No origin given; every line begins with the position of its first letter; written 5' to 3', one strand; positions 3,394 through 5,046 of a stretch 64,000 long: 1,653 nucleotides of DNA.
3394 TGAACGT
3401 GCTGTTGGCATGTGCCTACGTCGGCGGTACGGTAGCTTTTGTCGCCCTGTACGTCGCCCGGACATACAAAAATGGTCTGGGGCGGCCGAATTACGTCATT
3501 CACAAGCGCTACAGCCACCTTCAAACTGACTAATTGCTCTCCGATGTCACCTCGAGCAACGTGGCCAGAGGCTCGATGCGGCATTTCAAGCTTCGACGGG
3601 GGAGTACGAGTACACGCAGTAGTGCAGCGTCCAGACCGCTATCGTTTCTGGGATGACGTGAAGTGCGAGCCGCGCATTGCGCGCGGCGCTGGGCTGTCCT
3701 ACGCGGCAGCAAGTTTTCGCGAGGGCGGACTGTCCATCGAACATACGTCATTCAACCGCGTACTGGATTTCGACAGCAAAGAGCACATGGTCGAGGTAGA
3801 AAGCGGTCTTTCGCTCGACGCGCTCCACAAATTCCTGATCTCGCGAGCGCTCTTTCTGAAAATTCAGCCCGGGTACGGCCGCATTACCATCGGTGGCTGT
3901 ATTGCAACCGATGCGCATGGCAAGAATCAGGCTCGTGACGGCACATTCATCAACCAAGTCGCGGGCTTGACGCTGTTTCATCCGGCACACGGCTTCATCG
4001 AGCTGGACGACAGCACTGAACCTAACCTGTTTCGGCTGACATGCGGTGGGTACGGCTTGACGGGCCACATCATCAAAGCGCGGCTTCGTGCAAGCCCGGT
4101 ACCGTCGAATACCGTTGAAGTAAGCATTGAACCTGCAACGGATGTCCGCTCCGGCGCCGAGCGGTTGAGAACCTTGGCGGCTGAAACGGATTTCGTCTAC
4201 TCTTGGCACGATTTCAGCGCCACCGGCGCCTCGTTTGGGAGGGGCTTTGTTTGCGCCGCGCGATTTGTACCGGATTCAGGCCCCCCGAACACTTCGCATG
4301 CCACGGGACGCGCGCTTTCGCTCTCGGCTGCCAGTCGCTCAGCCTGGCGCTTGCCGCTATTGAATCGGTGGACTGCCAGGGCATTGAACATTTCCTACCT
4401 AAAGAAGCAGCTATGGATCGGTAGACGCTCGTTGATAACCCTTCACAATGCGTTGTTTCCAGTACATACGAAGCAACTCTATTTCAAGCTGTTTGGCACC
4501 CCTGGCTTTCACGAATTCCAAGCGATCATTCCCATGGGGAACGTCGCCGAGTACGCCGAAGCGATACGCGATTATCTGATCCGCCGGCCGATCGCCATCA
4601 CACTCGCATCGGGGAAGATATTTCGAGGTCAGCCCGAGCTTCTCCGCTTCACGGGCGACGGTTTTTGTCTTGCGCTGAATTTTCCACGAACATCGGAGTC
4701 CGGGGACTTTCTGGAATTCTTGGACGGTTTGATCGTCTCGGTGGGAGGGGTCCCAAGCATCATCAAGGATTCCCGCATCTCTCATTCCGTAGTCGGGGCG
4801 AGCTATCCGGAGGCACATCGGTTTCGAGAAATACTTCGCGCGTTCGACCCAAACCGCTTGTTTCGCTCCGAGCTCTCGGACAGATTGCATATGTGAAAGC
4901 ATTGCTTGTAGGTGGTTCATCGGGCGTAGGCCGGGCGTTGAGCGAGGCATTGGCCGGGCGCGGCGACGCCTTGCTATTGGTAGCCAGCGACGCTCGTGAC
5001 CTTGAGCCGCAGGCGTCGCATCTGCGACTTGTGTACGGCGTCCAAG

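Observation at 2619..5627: GtrB-type polyprenyl-phosphate glycosyltransferase coupled to a DprE1/DprE2-like pair: candidate lipid-linked sugar epimerisation module in a Gram-negative polysaccharide locus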

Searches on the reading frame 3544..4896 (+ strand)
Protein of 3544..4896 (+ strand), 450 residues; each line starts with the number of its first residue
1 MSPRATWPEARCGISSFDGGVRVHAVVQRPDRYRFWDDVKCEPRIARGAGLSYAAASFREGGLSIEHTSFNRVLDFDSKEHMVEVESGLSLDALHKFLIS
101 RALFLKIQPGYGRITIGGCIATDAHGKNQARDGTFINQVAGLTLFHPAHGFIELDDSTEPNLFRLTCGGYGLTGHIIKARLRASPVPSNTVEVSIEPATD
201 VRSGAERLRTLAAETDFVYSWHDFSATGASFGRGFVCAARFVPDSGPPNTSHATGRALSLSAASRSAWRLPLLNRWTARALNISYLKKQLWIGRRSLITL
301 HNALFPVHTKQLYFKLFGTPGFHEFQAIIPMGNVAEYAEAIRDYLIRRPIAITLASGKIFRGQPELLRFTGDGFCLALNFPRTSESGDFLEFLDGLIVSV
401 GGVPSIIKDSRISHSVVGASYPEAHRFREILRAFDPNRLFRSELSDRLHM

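Call 7: search_protein_families(library=pfam, proteins=[window:3544-4896:+], max_evalue=0.01)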
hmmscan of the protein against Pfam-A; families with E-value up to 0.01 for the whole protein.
window:3544-4896:+ (450 aa): 1 family
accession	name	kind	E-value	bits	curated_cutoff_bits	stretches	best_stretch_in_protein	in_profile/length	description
PF01565.28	FAD_binding_4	-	3.2e-17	62.9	26.4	1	45-146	28-130/139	FAD binding domain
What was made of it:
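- Checked: Oxidase (3544-4896): FAD_binding_4 E 3e-17 (call 7).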

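Call 9: search_solved_structures(query=window:3544-4896:+, max_evalue=1, show_alignments=2)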
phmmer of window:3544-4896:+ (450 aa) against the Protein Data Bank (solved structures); distinct sequences matched with E-value up to 1: 38.
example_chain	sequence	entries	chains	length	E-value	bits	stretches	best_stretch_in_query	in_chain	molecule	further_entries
21gq_A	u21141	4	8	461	2.6e-34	122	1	44-449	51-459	Decaprenylphosphoryl-beta-D-ribose oxidase | Oxidoreductase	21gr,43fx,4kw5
6hfv_A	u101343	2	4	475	2.9e-34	121.8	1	44-449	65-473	Decaprenylphosphoryl-beta-D-ribose oxidase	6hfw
5oep_A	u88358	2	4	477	2.9e-34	121.8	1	44-449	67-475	Decaprenylphosphoryl-beta-D-ribose oxidase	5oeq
4aut_A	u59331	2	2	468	2.9e-34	121.8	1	45-449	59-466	DECAPRENYL-PHOSPHORYL-BETA-D-RIBOFURANOSE-2-OXIDOREDUCTASE | DprE1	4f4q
4p8c_A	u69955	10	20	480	3e-34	121.8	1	44-449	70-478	Probable decaprenylphosphoryl-beta-D-ribose oxidase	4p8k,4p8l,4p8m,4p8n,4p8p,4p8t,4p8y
4fdn_A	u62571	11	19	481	3e-34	121.8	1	44-449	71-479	oxidoreductase DprE1 | Probable decaprenylphosphoryl-beta-D-ribose oxidase | decaprenylphosphoryl-beta-D-ribose oxidase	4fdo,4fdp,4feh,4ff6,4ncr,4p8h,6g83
5oel_A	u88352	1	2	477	3.2e-34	121.7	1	44-449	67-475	Decaprenylphosphoryl-beta-D-ribose oxidase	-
21gt_B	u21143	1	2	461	1.8e-33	119.2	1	44-449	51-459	Decaprenylphosphoryl-beta-D-ribose oxidase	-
4g3t_A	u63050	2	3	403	1.3e-31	113.1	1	57-449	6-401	oxidoreductase DprE1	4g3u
7qh2_C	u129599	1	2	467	1.1e-11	47.4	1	43-195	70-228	Lactate dehydrogenase (NAD(+),ferredoxin) subunit LctD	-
8qnr_A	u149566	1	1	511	2.5e-10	42.9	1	47-208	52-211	L-galactono-1,4-lactone dehydrogenase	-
8qmy_A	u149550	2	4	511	2.5e-10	42.9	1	47-208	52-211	ancestral L-galactono-1,4-lactone dehydrogenase | L-galactono-1,4-lactone dehydrogenase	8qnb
8qnc_A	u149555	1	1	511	3.1e-10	42.6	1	47-208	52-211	L-galactono-1,4-lactone dehydrogenase: A113G variant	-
8jdb_A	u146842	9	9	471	1.3e-07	33.9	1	48-198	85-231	Probable D-lactate dehydrogenase, mitochondrial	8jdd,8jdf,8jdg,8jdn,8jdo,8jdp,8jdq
8jdc_A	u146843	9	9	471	1.4e-07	33.9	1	48-198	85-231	Probable D-lactate dehydrogenase, mitochondrial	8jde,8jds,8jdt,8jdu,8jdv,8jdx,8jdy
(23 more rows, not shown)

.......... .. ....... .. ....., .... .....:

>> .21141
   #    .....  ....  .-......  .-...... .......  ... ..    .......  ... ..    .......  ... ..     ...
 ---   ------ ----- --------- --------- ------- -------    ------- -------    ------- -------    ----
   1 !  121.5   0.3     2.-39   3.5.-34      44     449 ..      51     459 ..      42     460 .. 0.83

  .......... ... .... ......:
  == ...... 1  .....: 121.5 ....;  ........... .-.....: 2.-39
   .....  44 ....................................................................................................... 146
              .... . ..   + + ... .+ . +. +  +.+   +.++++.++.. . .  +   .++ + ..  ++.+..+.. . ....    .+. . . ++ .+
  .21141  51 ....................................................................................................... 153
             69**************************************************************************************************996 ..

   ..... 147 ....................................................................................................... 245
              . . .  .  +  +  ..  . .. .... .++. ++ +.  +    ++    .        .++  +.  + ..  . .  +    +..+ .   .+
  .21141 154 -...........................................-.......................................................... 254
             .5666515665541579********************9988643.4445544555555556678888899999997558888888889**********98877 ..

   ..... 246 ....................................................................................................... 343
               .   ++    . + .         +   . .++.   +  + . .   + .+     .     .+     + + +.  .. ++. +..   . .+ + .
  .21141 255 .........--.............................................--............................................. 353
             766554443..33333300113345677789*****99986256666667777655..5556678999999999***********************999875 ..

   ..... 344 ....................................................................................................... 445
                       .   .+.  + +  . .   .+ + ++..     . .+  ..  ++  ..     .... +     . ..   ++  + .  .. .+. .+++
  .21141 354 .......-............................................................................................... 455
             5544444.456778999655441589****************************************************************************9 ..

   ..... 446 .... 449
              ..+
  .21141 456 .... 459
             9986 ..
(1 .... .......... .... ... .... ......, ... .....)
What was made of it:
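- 3544..4896 (+): DprE1-like FAD-dependent oxidase, a member of the GT2-linked sister clade of canonical DprE1. PDB DprE1 E 2.6e-34 over residues 44-449 (call 9).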

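Call 13: find_homologous_proteins(query=window:3544-4896:+, max_evalue=1e-10)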
Query window:3544-4896:+ (450 aa): 769 proteins with E <= 1e-10 among 8000 candidates; the best 120 are listed.
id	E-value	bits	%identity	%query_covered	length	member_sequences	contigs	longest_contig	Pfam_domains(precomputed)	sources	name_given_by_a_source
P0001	0.0e+0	1023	99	100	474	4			PF01565.29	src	-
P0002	1.6e-249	846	82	99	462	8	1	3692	PF01565.29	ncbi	-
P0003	3.5e-245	832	81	99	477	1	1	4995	PF01565.29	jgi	jgi:decaprenylphospho-beta-D-ribofuranose 2-oxidase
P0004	3.5e-238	809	78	99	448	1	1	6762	PF01565.29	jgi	jgi:decaprenylphospho-beta-D-ribofuranose 2-oxidase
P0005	3.2e-226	769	83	89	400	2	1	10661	PF01565.29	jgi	-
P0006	5.6e-226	769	75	100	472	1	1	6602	PF01565.29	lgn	-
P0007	4.8e-221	752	74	99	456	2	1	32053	PF01565.29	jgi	-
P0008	2.8e-207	707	70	100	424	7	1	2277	PF01565.29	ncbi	-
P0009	3.5e-189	647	62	100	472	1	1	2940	PF01565.29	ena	-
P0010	5.5e-188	643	65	98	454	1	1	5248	PF01565.29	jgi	jgi:decaprenylphospho-beta-D-ribofuranose 2-oxidase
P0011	8.5e-184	630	61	99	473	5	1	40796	PF01565.29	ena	-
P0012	1.4e-183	629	62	99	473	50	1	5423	PF01565.29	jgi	-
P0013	1.0e-182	626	62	100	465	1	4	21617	PF01565.29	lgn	-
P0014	2.6e-179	615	61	100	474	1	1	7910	PF01565.29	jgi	jgi:decaprenylphospho-beta-D-ribofuranose 2-oxidase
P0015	4.1e-176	604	61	99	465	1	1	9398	PF01565.29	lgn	-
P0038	2.8e-157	542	55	99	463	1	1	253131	PF01565.29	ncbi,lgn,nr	ncbi:MAG: FAD/FMN-dependent dehydrogenase [Herminiimonas sp.]|nr:FAD/FMN-dependent dehydrogenase [He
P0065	5.9e-150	518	54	100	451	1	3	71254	PF01565.29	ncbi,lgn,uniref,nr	ncbi:FAD-binding oxidoreductase [Bradyrhizobium sp. Ai1a-2]|uniref:FAD-binding oxidoreductase n=1 Ta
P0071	3.8e-149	515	52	98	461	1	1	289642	PF01565.29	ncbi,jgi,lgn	ncbi:MAG: FAD-binding oxidoreductase [Methylococcaceae bacterium]|jgi:decaprenylphospho-beta-D-ribof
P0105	5.6e-139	482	53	91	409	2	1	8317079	PF01565.29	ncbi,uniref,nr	ncbi:FAD-binding oxidoreductase [Bradyrhizobium sp. WSM1253]|uniref:FAD-binding oxidoreductase n=1 T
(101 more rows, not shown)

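Call 15: find_encoding_contigs(protein=P0105, flank=10000, max_places=2)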
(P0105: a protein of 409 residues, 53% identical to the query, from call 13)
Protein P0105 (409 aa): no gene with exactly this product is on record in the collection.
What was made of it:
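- Tried and rejected: The look-up for Bradyrhizobium WSM1253 protein P0105 failed (call 15).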

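Call 18: find_encoding_contigs(protein=P0038, flank=10000, max_places=2)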
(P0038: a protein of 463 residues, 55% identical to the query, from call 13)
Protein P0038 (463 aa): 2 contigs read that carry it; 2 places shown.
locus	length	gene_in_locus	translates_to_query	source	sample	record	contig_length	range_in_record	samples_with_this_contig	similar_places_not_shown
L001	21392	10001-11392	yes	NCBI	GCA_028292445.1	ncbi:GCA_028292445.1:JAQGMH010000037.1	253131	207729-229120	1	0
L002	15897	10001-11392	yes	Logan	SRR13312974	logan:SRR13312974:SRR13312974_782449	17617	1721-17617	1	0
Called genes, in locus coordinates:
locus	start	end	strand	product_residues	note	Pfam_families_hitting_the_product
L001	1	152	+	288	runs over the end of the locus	PF01061:ABC2_membrane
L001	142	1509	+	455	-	PF00005:ABC_tran, PF13476:AAA_23 (weak), PF14524:Wzt_C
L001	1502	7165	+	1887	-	PF21374:WsaF_N, PF22772:WsaF_C, PF00535:Glycos_transf_2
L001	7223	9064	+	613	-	-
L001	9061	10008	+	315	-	PF00535:Glycos_transf_2, PF10111:Glyco_tranf_2_2 (weak)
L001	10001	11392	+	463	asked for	PF01565:FAD_binding_4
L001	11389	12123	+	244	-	PF00106:adh_short, PF08659:KR (weak), PF13561:adh_short_C2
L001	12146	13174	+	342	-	PF03706:LPG_synthase_TM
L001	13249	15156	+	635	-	-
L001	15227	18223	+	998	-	-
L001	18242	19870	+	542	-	-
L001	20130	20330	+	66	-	-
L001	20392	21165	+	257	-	PF00483:NTP_transferase, PF12804:NTP_transf_3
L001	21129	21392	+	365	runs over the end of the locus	PF01370:Epimerase, PF04321:RmlD_sub_bind (weak), PF01073:3Beta_HSD (weak), PF16363:GDP_Man_Dehyd, PF02719:Polysacc_synt_2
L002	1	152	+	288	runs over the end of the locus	PF01061:ABC2_membrane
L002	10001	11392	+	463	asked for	PF01565:FAD_binding_4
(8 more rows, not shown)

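Call 19: find_encoding_contigs(protein=P0071, flank=10000, max_places=2)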
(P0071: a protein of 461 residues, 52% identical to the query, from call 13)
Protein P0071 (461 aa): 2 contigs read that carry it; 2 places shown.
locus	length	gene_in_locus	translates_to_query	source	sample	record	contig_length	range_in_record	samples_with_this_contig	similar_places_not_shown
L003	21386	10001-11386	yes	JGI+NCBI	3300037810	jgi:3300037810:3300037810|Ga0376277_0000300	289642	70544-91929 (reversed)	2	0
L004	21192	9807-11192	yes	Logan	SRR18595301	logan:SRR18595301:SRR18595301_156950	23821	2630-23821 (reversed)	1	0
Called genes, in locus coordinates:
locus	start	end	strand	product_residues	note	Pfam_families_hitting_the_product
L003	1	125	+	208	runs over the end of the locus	PF06414:Zeta_toxin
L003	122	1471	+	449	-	PF00005:ABC_tran, PF13476:AAA_23 (faint), PF14524:Wzt_C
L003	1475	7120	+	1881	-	PF13578:Methyltransf_24 (faint), PF21374:WsaF_N, PF22772:WsaF_C, PF00535:Glycos_transf_2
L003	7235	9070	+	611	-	-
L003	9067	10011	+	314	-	PF00535:Glycos_transf_2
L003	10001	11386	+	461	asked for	PF01565:FAD_binding_4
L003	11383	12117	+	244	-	PF00106:adh_short, PF08659:KR, PF13561:adh_short_C2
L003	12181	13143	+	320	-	PF03706:LPG_synthase_TM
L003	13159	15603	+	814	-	-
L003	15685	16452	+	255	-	PF00483:NTP_transferase, PF12804:NTP_transf_3 (weak)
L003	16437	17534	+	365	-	PF01073:3Beta_HSD (weak), PF01370:Epimerase, PF02719:Polysacc_synt_2, PF04321:RmlD_sub_bind, PF16363:GDP_Man_Dehyd, PF07993:NAD_binding_4 (weak)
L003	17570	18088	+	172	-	PF00908:dTDP_sugar_isom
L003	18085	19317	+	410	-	PF08421:Methyltransf_13, PF13489:Methyltransf_23, PF08242:Methyltransf_12 (faint), PF08484:Methyltransf_14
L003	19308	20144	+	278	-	PF01370:Epimerase, PF05368:NmrA (weak), PF13460:NAD_binding_10, PF16363:GDP_Man_Dehyd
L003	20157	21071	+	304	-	PF00535:Glycos_transf_2, PF13641:Glyco_tranf_2_3 (weak)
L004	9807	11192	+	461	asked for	PF01565:FAD_binding_4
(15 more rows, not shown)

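Call 20: find_encoding_contigs(protein=P0065, flank=10000, max_places=2)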
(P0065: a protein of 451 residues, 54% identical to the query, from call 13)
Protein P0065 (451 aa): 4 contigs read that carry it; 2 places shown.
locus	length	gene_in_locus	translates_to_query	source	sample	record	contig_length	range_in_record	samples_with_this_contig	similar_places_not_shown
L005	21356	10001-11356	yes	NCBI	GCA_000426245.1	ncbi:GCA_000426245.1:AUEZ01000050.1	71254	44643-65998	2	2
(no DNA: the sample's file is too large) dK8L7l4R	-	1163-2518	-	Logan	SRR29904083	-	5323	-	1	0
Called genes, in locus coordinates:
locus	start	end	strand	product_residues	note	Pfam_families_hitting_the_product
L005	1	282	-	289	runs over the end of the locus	PF00483:NTP_transferase, PF12804:NTP_transf_3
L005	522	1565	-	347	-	PF01073:3Beta_HSD, PF01370:Epimerase, PF02719:Polysacc_synt_2, PF04321:RmlD_sub_bind, PF16363:GDP_Man_Dehyd, PF07993:NAD_binding_4 (weak)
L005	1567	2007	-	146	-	PF00908:dTDP_sugar_isom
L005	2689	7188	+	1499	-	PF21374:WsaF_N, PF22772:WsaF_C, PF13641:Glyco_tranf_2_3 (faint), PF00535:Glycos_transf_2, PF10111:Glyco_tranf_2_2 (faint), PF00535:Glycos_transf_2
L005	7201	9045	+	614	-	-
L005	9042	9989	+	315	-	PF00535:Glycos_transf_2, PF10111:Glyco_tranf_2_2 (weak)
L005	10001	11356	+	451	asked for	PF01565:FAD_binding_4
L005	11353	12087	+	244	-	PF00106:adh_short, PF08659:KR (weak), PF13561:adh_short_C2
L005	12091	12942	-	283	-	PF01073:3Beta_HSD (faint), PF01370:Epimerase, PF05368:NmrA (weak), PF13460:NAD_binding_10, PF16363:GDP_Man_Dehyd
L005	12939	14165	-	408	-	PF08421:Methyltransf_13, PF13489:Methyltransf_23, PF08242:Methyltransf_12 (weak), PF08484:Methyltransf_14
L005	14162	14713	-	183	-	PF00908:dTDP_sugar_isom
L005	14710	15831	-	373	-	PF01370:Epimerase, PF04321:RmlD_sub_bind (weak), PF16363:GDP_Man_Dehyd, PF02719:Polysacc_synt_2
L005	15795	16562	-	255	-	PF00483:NTP_transferase, PF12804:NTP_transf_3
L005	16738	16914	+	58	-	-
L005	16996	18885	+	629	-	-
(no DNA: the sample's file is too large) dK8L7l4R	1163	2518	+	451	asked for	PF01565:FAD_binding_4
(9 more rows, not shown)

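Call 29: search_protein_families(library=ncbifam, proteins=[window:3544-4896:+], max_evalue=0.01)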
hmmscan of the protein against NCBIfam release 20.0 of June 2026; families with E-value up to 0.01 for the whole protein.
window:3544-4896:+ (450 aa): 8 families
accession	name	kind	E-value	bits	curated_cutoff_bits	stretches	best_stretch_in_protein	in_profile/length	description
NF053785.1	DcplphribOxDprE1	equivalog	7.8e-60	203.3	500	1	44-449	40-448/449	decaprenylphosphoryl-beta-D-ribose oxidase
TIGR01677.1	pln_FAD_oxido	subfamily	4.2e-13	48.6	383.1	2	60-186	80-214/560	FAD-dependent oxidoreductase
TIGR01679.1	bact_FAD_ox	subfamily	1.2e-12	47.5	292.25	1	46-207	37-196/419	FAD-linked oxidoreductase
TIGR01678.1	FAD_lactone_ox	subfamily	1.9e-09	36.9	396.8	1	65-191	61-184/438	sugar 1,4-lactone oxidase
TIGR00387.1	glcD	equivalog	2.2e-08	33.3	567.9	1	45-191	25-178/413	glycolate oxidase subunit GlcD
NF049975.1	2HglutDHaseYdiJ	equivalog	1.3e-07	29.8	1350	1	68-142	105-180/1018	D-2-hydroxyglutarate dehydrogenase YdiJ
TIGR01676.1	GLDHase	equivalog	4.4e-07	29.1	458.25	1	48-179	92-221/541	L-galactonolactone dehydrogenase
NF008439.0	PRK11282.1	equivalog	1.4e-06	27.5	284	1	63-197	43-184/358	glycolate oxidase subunit GlcE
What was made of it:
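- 3544..4896 (+): NCBIfam DprE1 model 203 bits, below the 500-bit cut-off (call 29).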

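Call 40: find_related_loci(query=A4, collection=genome_contigs, flank=10000)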
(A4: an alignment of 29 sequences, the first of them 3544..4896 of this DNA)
Query A4 (450 aa) in genome_contigs; peptide patterns used: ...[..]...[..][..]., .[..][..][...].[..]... (x = any residue, [..] = any of these).
448 stretches matched a pattern; 411 encode a relative of the query (tblastn E <= 1e-3); the best 80 are kept; 80 distinct loci.
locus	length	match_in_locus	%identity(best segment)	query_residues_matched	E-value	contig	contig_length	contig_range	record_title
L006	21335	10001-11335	62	7-450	0e+0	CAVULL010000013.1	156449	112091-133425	MAG: uncultured Verrucomicrobiae bacterium isolate MFD06435.bin.2.21 genome assembly, contig: contig_14468, whole genome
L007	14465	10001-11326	56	8-448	8e-162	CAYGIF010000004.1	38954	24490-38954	MAG TPA_asm: uncultured Gallionella sp. isolate ERP113451_co1_314 genome assembly, contig: NODE_1091_length_38954_cov_52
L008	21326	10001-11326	55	8-448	2e-158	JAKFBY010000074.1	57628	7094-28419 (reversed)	MAG: Paucimonas sp. isolate LC007 contig-124_529, whole genome shotgun sequence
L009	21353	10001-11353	54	1-450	9e-154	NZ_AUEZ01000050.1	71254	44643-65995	Bradyrhizobium sp. Ai1a-2 K288DRAFT_scaffold00049.49_C, whole genome shotgun sequence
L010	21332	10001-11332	52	8-450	5e-151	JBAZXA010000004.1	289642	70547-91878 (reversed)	MAG: Methylococcaceae bacterium isolate SO_2017_GW1_45 NODE_300_length_289642_cov_42.089035_OW334_2017, whole genome sho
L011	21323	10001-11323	53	8-450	4e-151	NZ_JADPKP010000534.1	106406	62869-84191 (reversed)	Bradyrhizobium sp. 143 11LoS14_3_16, whole genome shotgun sequence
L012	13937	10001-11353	51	1-450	1e-146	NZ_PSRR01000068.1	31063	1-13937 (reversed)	Bradyrhizobium sp. Leo170 Contig068_, whole genome shotgun sequence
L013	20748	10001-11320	51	8-450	2e-145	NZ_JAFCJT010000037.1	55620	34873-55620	Bradyrhizobium liaoningense strain SZCCT0399 NODE_37, whole genome shotgun sequence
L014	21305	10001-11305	51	16-450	9e-144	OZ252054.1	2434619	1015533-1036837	MAG: Nitrosomonadaceae bacterium isolate 9c97f299-a666-4cbf-9997-db5d9bcd025d genome assembly, chromosome: 1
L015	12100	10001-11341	47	5-450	7e-138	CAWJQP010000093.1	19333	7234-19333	MAG: Bryobacteraceae bacterium isolate MFD02840.bin.3.640 genome assembly, contig: contig_82875, whole genome shotgun se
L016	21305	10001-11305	50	16-450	8e-135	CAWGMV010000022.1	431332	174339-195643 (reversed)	MAG: uncultured Acidobacteriaceae bacterium isolate MFD09567.bin.1.70 genome assembly, contig: contig_69048, whole genom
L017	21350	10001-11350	49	5-450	1e-133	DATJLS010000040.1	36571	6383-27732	MAG TPA_asm: Acetobacteraceae bacterium isolate SMAG_U14815 k141_2733934, whole genome shotgun sequence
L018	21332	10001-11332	48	11-450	1e-129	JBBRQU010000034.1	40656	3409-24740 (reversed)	MAG: Burkholderiales bacterium isolate metawrap_la1_70 W_la1_70_k141_2228060L_40656_cov_15.0000, whole genome shotgun se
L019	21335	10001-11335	46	6-450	1e-129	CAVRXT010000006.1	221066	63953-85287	MAG: uncultured Acidobacteriota bacterium isolate MFD06092.bin.1.41 genome assembly, contig: contig_41664, whole genome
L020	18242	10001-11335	46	4-448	3e-125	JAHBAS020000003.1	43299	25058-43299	MAG: Candidatus Uhrbacteria bacterium isolate AQU-09 c_000000020794, whole genome shotgun sequence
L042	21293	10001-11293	39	16-448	1e-95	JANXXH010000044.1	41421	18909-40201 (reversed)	MAG: Gallionella sp. isolate GL140_2_metabat_417 GL140_2_k141_1375580, whole genome shotgun sequence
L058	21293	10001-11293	38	16-450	8e-82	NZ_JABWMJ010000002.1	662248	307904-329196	Piscinibacter koreensis strain ID0723 contig2, whole genome shotgun sequence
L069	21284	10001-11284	35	15-448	5e-74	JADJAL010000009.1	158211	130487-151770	MAG: Haliea sp. isolate AalW_18-Q3-R10-53_BATAC.498 tig00018761-10-1581940, whole genome shotgun sequence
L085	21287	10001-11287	34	14-450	1e-67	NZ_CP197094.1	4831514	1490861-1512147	Dokdonella sp. MW10 chromosome, complete genome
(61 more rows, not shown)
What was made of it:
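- The scan of 185,579 species genomes found 411 related loci (call 40). The same linkage recurs in Proteobacteria, Acidobacteriota, Verrucomicrobiota, Planctomycetota, Melainabacteria, a Streptomycetaceae MAG and others (call 40).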
